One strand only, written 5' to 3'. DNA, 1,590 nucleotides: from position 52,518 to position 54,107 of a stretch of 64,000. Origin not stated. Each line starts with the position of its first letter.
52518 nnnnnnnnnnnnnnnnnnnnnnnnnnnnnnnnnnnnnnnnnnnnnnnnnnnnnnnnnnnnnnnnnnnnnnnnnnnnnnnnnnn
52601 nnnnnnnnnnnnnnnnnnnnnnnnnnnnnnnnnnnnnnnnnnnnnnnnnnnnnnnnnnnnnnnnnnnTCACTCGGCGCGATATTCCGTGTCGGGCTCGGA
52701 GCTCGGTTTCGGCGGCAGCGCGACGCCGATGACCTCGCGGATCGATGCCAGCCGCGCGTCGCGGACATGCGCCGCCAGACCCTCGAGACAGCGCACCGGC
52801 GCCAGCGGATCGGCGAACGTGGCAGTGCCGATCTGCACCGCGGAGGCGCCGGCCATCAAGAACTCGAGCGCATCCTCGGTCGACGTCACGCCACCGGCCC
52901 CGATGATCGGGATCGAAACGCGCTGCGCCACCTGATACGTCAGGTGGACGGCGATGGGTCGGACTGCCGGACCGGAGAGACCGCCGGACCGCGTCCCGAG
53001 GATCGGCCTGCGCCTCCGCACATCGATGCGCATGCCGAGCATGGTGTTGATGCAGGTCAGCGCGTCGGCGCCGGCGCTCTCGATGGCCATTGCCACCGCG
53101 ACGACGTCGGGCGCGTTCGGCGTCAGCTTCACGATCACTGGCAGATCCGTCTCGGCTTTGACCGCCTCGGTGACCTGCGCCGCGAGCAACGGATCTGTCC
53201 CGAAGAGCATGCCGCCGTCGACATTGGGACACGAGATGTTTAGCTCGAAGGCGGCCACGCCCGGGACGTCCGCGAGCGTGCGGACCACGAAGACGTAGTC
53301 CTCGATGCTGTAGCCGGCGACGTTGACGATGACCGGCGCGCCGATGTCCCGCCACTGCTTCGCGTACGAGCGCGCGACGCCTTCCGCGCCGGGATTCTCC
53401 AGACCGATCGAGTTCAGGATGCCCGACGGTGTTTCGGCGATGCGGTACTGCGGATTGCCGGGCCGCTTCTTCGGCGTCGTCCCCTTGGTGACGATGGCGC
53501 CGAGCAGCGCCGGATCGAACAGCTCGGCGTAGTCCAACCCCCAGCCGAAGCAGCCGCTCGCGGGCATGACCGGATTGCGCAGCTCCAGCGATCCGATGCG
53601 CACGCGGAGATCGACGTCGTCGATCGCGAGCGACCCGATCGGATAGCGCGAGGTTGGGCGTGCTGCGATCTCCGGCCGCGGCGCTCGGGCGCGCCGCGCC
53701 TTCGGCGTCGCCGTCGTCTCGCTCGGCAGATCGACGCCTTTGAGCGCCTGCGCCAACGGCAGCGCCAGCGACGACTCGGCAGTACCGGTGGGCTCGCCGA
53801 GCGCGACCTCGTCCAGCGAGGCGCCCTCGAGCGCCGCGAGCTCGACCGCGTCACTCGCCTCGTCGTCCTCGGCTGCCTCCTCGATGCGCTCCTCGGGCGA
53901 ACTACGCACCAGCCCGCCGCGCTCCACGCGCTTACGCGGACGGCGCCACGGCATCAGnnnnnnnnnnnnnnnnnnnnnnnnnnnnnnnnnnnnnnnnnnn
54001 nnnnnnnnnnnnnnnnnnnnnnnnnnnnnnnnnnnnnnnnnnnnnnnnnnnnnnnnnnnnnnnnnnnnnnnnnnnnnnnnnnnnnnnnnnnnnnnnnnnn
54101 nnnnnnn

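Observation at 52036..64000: Pyrimidine operon interrupted by a secreted animal-type haem peroxidase, with extended PyrD and a trailing CAAX protease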

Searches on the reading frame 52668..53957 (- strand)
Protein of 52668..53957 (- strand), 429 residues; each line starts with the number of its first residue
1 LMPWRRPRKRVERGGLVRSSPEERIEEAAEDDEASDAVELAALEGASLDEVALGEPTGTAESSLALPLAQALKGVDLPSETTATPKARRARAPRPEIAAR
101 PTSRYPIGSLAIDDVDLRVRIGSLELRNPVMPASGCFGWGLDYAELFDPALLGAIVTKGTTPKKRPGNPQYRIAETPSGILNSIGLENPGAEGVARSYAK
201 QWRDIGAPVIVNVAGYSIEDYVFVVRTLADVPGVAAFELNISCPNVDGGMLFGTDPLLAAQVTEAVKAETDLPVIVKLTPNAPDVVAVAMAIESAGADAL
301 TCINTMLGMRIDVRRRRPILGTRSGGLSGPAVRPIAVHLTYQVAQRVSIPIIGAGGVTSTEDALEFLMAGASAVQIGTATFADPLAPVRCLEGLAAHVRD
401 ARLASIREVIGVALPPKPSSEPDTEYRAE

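Call 5: search_protein_families(library=pfam, proteins=[window:52668-53957:-], max_evalue=0.01)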
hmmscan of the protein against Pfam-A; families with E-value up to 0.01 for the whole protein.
window:52668-53957:- (429 aa): 6 families
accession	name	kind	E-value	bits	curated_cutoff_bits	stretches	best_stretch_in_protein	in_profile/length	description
PF01180.27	DHO_dh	-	8.2e-81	271.8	27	1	117-396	2-289/291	Dihydroorotate dehydrogenase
PF03060.21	NMO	-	1.3e-07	31.8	28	1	321-379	164-224/331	Nitronate monooxygenase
PF01207.24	Dus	-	4e-07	29.9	20.4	1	207-384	54-221/311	Dihydrouridine synthase (Dus)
PF00977.27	His_biosynth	-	3.6e-05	23.7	23.6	1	336-384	61-109/228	Histidine biosynthesis protein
PF04481.18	DUF561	-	0.0027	17.4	21.6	1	338-379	176-216/243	Protein of unknown function (DUF561)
PF00478.31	IMPDH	-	0.0032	17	25.6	1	336-379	195-238/345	IMP dehydrogenase / GMP reductase domain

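Call 13: find_homologous_proteins(query=window:52668-53957:-, max_evalue=1e-10)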
Query window:52668-53957:- (429 aa): 8000 proteins with E <= 1e-10 among 8000 candidates; the best 120 are listed.
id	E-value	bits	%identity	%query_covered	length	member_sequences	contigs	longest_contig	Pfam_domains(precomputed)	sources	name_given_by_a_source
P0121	4.3e-272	920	100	100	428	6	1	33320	PF03060.22,PF01180.28,PF01207.24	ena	-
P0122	2.4e-232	789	86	100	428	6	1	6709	PF03060.22,PF01180.28,PF01207.24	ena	-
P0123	2.3e-231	786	85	100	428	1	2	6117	PF03060.22,PF01180.28,PF01207.24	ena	-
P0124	4.0e-231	785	85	99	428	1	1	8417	PF03060.22,PF01180.28,PF01207.24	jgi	jgi:dihydroorotate dehydrogenase (NAD+) catalytic subunit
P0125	1.5e-230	783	86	96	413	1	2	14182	PF03060.22,PF01180.28,PF01207.24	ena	-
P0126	4.6e-225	765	81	100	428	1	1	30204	PF03060.22,PF01180.28,PF01207.24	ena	-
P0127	7.1e-201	686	75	99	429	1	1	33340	PF03060.22,PF01180.28,PF01207.24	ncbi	-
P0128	1.8e-200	684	81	91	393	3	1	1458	PF03060.22,PF01180.28,PF01207.24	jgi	jgi:dihydroorotate dehydrogenase (NAD+) catalytic subunit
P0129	5.4e-199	679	74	99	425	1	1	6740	PF03060.22,PF01180.28,PF00977.28,PF01207.24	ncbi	-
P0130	1.4e-194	665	72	99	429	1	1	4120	PF03060.22,PF01180.28,PF01207.24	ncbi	-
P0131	1.1e-193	662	72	99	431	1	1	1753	PF03060.22,PF01180.28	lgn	-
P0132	5.9e-192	656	71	99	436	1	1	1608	PF01180.28,PF01207.24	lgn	-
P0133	2.3e-190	651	72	100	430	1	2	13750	PF03060.22,PF01180.28,PF00977.28,PF01207.24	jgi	jgi:dihydroorotate dehydrogenase (NAD+) catalytic subunit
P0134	3.7e-189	647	70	99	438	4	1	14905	PF03060.22,PF01180.28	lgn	-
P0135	1.9e-185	635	70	99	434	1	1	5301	PF03060.22,PF01180.28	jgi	jgi:dihydroorotate dehydrogenase (NAD+) catalytic subunit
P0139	2.1e-174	598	89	69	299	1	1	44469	PF03060.22,PF01180.28,PF01207.24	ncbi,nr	ncbi:MAG: dihydroorotate dehydrogenase B catalytic subunit [Chloroflexi bacterium 13_1_40CM_4_68_4]|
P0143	2.3e-162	559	84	69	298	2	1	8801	PF03060.22,PF01180.28,PF01207.24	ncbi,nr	ncbi:MAG: dihydroorotate dehydrogenase B catalytic subunit [Chloroflexi bacterium 13_1_40CM_4_68_4]|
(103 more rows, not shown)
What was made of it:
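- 52668..53954 (-): pyrD (class 1B DHODH catalytic subunit, 428 aa), ATG sharing one base with the pyrK stop (TGATG). An identical 428-aa protein, P0121, is in the database (call 13).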

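Call 15: find_related_loci(query=A1, collection=genome_contigs, flank=10000)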
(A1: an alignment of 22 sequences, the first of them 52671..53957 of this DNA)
Query A1 (429 aa) in genome_contigs; peptide patterns used: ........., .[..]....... (x = any residue, [..] = any of these).
599 stretches matched a pattern (row limit reached: there are more); 592 encode a relative of the query (tblastn E <= 1e-3); the best 80 are kept; 80 distinct loci.
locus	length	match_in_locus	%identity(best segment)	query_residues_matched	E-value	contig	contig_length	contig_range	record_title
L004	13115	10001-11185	65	1-415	4e-158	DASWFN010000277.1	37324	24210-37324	MAG TPA_asm: Candidatus Limnocylindria bacterium isolate SMAG_U2790 k141_4642336, whole genome shotgun sequence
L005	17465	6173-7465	64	1-427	2e-152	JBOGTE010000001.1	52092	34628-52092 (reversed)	MAG: Candidatus Limnocylindria bacterium isolate SD8037_metabat2.bin.30_sub NODE_155_length_52092_cov_3.190397, whole ge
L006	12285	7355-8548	63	1-415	1e-152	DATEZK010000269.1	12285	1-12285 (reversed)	MAG TPA_asm: Candidatus Limnocylindria bacterium isolate SMAG_U8472 k141_172639, whole genome shotgun sequence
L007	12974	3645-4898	64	1-415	2e-152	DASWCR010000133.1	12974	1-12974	MAG TPA_asm: Candidatus Limnocylindria bacterium isolate SMAG_U2714 k141_1045304, whole genome shotgun sequence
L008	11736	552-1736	67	1-415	4e-152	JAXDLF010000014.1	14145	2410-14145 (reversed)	MAG: Chloroflexota bacterium isolate BP_611 scaffold_3530802, whole genome shotgun sequence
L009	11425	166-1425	64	1-417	4e-152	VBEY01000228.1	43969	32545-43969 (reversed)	MAG: Chloroflexi bacterium isolate CF_38 14_1009_12_30cm_scaffold_391, whole genome shotgun sequence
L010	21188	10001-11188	64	1-415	1e-151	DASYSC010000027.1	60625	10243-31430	MAG TPA_asm: Candidatus Limnocylindria bacterium isolate SMAG_U4527 k141_2914350, whole genome shotgun sequence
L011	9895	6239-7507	64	1-415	3e-150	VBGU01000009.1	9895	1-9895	MAG: Chloroflexi bacterium isolate CF_86 14_1009_16_30cm_scaffold_14269, whole genome shotgun sequence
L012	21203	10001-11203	63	1-421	4e-150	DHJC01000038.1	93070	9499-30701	MAG TPA_asm: Chloroflexi bacterium UBA4730 UBA4730_contig_286, whole genome shotgun sequence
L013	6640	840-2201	62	1-428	4e-150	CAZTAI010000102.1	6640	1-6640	MAG TPA_asm: uncultured Chloroflexota bacterium isolate SRP136066_co1_191 genome assembly, contig: NODE_18666_length_664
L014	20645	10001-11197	64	1-415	1e-149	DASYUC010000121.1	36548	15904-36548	MAG TPA_asm: Candidatus Limnocylindria bacterium isolate SMAG_U4585 k141_1936214, whole genome shotgun sequence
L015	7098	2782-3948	64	1-413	2e-149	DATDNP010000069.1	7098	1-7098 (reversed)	MAG TPA_asm: Candidatus Limnocylindria bacterium isolate SMAG_U440 k141_1034926, whole genome shotgun sequence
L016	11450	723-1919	64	1-415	6e-149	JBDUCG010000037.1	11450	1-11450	MAG: Chloroflexota bacterium isolate cluster4_bin.41 NODE_14470_length_11450_cov_12.790785, whole genome shotgun sequenc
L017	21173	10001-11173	64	1-415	1e-148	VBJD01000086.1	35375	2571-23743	MAG: Chloroflexi bacterium isolate CF_147 14_0929_05_30cm_scaffold_1593, whole genome shotgun sequence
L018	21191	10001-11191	64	1-417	8e-148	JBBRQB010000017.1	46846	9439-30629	MAG: Candidatus Limnocylindria bacterium isolate metawrap_la1_12 W_la1_12_k141_97811L_46846_cov_15.3815, whole genome sh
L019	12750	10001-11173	64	1-415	4e-148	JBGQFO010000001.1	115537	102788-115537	MAG: Candidatus Limnocylindria bacterium isolate OBJ2_061818_090_51 k141_1860972_length_115537_cov_11.9940, whole genome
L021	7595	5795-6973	68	1-415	1e-147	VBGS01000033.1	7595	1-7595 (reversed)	MAG: Chloroflexi bacterium isolate CF_84 14_0927_12_20cm_scaffold_8649, whole genome shotgun sequence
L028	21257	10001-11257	64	1-415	2e-142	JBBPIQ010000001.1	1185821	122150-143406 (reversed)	MAG: Chloroflexota bacterium isolate BPF3-00-01_bin_2 NODE_1_length_1185821_cov_39.092452, whole genome shotgun sequence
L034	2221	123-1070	71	93-417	2e-147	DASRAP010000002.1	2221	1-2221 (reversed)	MAG TPA_asm: Gemmatimonadaceae bacterium isolate SMAG_U11121 k141_2697178, whole genome shotgun sequence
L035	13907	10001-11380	60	1-426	2e-151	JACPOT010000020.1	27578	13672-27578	MAG: Chloroflexi bacterium isolate NC_groundwater_608_Pr5_B-0.1um_70_41 alan_book_18_scaffold_110508, whole genome shotg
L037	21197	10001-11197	64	1-415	5e-141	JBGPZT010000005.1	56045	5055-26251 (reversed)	MAG: Candidatus Limnocylindria bacterium isolate OBJ1_062018_070_19 k141_2610432_length_56045_cov_27.4687, whole genome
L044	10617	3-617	75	217-421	3e-94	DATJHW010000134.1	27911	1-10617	MAG TPA_asm: Candidatus Saccharimonadales bacterium isolate SMAG_U15522 k141_3217547, whole genome shotgun sequence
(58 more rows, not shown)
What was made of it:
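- Mis-binned contigs do occur among the relatives (L034 and L044 carry non-Chloroflexota labels, call 15).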

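Call 19: find_encoding_contigs(protein=P0126, flank=10000, max_places=1)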
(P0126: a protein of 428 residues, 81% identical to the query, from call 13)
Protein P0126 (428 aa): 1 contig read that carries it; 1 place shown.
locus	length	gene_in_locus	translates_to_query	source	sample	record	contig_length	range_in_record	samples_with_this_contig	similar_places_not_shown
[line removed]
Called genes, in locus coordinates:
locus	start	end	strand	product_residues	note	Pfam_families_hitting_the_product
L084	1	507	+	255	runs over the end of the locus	PF00459:Inositol_P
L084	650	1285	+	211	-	PF00775:Dioxygenase_C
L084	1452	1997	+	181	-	PF00156:Pribosyltran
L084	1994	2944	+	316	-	PF02729:OTCace_N, PF00185:OTCace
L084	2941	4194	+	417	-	PF01979:Amidohydro_1, PF12890:DHOase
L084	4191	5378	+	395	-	PF00988:CPSase_sm_chain, PF00117:GATase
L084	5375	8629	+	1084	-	PF25596:CPSase_L_D1, PF02786:CPSase_L_D2, PF02787:CPSase_L_D3, PF25596:CPSase_L_D1, PF02655:ATP-grasp_3, PF02786:CPSase_L_D2, PF02222:ATP-grasp, PF07478:Dala_Dala_lig_C, +4 more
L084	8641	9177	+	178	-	PF06475:Glycolipid_bind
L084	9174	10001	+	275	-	PF00175:NAD_binding_1 (weak), PF10418:DHODB_Fe-S_bind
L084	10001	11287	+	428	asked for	PF01180:DHO_dh, PF01207:Dus, PF03060:NMO (weak)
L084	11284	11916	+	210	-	PF02517:Rce1-like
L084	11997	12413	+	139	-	?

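Call 20: find_encoding_contigs(protein=P0127, flank=10000, max_places=1)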
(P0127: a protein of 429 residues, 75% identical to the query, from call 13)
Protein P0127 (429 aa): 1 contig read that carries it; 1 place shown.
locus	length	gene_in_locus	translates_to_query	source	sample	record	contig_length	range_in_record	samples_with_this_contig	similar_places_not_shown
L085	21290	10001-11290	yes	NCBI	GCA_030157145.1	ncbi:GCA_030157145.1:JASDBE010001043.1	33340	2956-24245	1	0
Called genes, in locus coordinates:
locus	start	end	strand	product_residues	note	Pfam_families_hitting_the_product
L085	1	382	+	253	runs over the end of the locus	PF00459:Inositol_P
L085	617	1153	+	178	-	PF00156:Pribosyltran, PF14681:UPRTase (weak)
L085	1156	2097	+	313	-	PF02729:OTCace_N, PF00185:OTCace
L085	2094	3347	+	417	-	PF01979:Amidohydro_1, PF12890:DHOase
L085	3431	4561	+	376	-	PF00988:CPSase_sm_chain, PF00117:GATase, PF07722:Peptidase_C26 (faint)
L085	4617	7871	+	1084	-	PF25596:CPSase_L_D1, PF02786:CPSase_L_D2, PF02787:CPSase_L_D3, PF25596:CPSase_L_D1, PF02786:CPSase_L_D2, PF07478:Dala_Dala_lig_C, PF15632:ATPgrasp_Ter, PF02142:MGS, +4 more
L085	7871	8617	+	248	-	PF05724:TPMT (weak), PF13489:Methyltransf_23, PF01209:Ubie_methyltran, PF02353:CMAS, PF08241:Methyltransf_11, PF08242:Methyltransf_12, PF13649:Methyltransf_25, PF13847:Methyltransf_31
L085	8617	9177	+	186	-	PF06475:Glycolipid_bind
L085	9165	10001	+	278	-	PF00175:NAD_binding_1 (weak), PF10418:DHODB_Fe-S_bind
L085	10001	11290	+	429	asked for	PF01180:DHO_dh, PF01207:Dus (weak), PF03060:NMO (weak)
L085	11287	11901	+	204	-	PF02517:Rce1-like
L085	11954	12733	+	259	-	-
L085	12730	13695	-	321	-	PF26549:Tricorn_N (faint), PF00930:DPPIV_N (faint), PF07676:PD40 (faint)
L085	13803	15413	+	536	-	-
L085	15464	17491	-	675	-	PF00723:Glyco_hydro_15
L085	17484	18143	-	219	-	PF01081:Aldolase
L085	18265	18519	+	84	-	-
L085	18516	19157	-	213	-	PF04199:Cyclase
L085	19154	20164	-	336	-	PF08240:ADH_N, PF16912:Glu_dehyd_C, PF00107:ADH_zinc_N (weak)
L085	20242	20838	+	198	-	PF00156:Pribosyltran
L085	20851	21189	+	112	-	-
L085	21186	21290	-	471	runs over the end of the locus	PF03816:LytR_cpsA_psr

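Call 21: find_encoding_contigs(protein=P0134, flank=10000, max_places=1)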
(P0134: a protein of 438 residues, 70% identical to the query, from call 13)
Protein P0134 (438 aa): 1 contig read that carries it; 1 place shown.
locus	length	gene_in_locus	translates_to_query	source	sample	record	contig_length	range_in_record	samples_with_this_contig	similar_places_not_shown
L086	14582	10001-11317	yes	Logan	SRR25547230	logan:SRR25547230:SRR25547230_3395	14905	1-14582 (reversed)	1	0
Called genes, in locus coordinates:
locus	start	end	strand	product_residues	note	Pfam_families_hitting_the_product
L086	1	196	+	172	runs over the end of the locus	?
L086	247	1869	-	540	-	PF07905:PucR, PF17853:GGDEF_2, PF13556:HTH_30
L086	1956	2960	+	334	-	PF00696:AA_kinase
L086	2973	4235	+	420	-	PF06545:AllG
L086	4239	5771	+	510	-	PF27530:HMA_AllF_N, PF02629:CoA_binding (weak), PF13607:Succ_CoA_lig (weak), PF00549:Ligase_CoA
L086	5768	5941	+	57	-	-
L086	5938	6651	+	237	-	PF11392:AllH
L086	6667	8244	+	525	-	-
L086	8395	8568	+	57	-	-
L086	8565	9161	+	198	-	PF06475:Glycolipid_bind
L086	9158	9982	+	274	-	PF00175:NAD_binding_1 (faint), PF10418:DHODB_Fe-S_bind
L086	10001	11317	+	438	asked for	PF01180:DHO_dh, PF03060:NMO (weak)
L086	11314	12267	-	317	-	PF26549:Tricorn_N (faint), PF07676:PD40 (faint), PF00930:DPPIV_N (faint), PF26550:Tricorn_2nd (faint)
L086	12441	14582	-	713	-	?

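Call 38: search_protein_families(library=pfam, proteins=[L004:5084-5932:+, L028:8746-9177:+, L035:7984-9174:+, L037:7999-9108:+, L037:5395-6876:+, L037:6906-7499:+, L019:6139-6753:+, L021:3428-4546:+, L019:7948-9180:+, L014:916-1521:+], max_evalue=0.001)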
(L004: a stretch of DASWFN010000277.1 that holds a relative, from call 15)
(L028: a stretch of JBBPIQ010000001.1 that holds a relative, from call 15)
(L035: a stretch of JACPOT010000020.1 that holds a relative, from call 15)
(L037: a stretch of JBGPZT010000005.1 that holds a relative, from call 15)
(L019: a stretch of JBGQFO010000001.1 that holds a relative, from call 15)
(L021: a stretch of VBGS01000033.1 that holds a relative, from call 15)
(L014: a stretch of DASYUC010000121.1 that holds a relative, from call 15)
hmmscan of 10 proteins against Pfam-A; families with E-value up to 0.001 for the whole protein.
L004:5084-5932:+ (282 aa): 1 family
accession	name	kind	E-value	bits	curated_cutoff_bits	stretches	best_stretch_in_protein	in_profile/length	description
PF02567.21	PhzC-PhzF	-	6.3e-50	170.7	27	1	9-275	1-278/281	Phenazine biosynthesis-like protein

L028:8746-9177:+ (143 aa): 2 families
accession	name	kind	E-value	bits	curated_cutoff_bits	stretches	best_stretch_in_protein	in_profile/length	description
PF00903.31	Glyoxalase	-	7.3e-08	33.3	20.6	1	24-138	5-120/121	Glyoxalase/Bleomycin resistance protein/Dioxygenase superfamily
PF18029.7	Glyoxalase_6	-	0.00091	20.3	23.6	0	28-139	6-105/106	Glyoxalase-like domain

L035:7984-9174:+ (396 aa): 1 family
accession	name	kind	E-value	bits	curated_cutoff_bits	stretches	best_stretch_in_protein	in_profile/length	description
PF07690.21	MFS_1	-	3.2e-14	53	33.4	2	3-257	5-260/347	Major Facilitator Superfamily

L037:7999-9108:+ (369 aa): 1 family
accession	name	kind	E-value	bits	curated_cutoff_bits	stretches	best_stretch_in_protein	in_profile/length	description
PF05638.18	T6SS_HCP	-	5e-33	114.6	23.5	1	7-133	1-127/129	Type VI secretion system effector, Hcp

L037:5395-6876:+ (493 aa): 7 families
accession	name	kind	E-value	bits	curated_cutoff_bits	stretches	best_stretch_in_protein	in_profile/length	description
PF05175.20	MTS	-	4.4e-11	43.2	23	1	144-230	24-111/170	Methyltransferase small domain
PF23186.1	DUF7059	-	2.5e-08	34.4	27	1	23-104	2-83/85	Domain of unknown function (DUF7059)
PF13847.12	Methyltransf_31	-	4.1e-07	30.2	27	1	156-227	7-84/145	Methyltransferase domain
PF06325.19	PrmA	-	7.3e-07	29.4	22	1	150-224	159-233/296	Ribosomal protein L11 methyltransferase (PrmA)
PF13649.12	Methyltransf_25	-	5.3e-05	24.3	27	1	157-224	2-71/97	Methyltransferase domain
PF19299.5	DUF5914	-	0.00021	21.4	27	1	358-470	41-149/185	Domain of unknown function (DUF5914)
PF08241.18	Methyltransf_11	-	0.00075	20.5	21.2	0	157-224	1-67/95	Methyltransferase domain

L037:6906-7499:+ (197 aa): 1 family
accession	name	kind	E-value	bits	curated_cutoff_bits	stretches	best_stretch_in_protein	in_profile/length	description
PF03018.19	Dirigent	-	0.00033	20.9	29.1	1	141-181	85-132/148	Dirigent-like protein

L019:6139-6753:+ (204 aa): 1 family
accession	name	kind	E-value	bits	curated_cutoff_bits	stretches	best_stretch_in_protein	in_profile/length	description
PF01243.27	PNPOx_N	-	6.5e-11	43.1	28.1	1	37-134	3-85/120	Pyridoxamine 5'-phosphate oxidase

L021:3428-4546:+ (372 aa): 0 families

L019:7948-9180:+ (410 aa): 0 families

L014:916-1521:+ (201 aa): 0 families
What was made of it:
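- The genes filling the junction in other species are functionally unrelated to one another (call 38).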

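Call 48: find_encoding_contigs(protein=P0121, flank=6000, max_places=2)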
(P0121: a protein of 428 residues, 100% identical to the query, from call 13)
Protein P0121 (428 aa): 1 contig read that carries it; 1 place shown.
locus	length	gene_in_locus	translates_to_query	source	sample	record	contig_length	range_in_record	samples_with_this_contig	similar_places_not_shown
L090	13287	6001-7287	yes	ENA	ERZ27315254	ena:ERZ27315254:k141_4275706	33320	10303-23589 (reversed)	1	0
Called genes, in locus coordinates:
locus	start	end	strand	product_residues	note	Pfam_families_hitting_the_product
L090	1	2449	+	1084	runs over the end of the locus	PF25596:CPSase_L_D1, PF02786:CPSase_L_D2, PF02787:CPSase_L_D3, PF25596:CPSase_L_D1, PF02655:ATP-grasp_3, PF02786:CPSase_L_D2, PF02222:ATP-grasp, PF07478:Dala_Dala_lig_C, +3 more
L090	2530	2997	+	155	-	PF06475:Glycolipid_bind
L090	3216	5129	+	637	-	PF03098:An_peroxidase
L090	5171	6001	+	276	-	PF00175:NAD_binding_1 (weak), PF10418:DHODB_Fe-S_bind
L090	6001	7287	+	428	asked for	PF01180:DHO_dh, PF01207:Dus (weak), PF03060:NMO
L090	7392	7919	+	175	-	PF02517:Rce1-like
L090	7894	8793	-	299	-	PF00106:adh_short, PF08659:KR (weak), PF13561:adh_short_C2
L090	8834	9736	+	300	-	-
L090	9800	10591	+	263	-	-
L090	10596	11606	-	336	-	PF00930:DPPIV_N (faint), PF26549:Tricorn_N (faint), PF07676:PD40 (weak)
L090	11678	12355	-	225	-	PF01081:Aldolase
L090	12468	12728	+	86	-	-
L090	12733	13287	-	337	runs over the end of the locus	PF00557:Peptidase_M24 (weak)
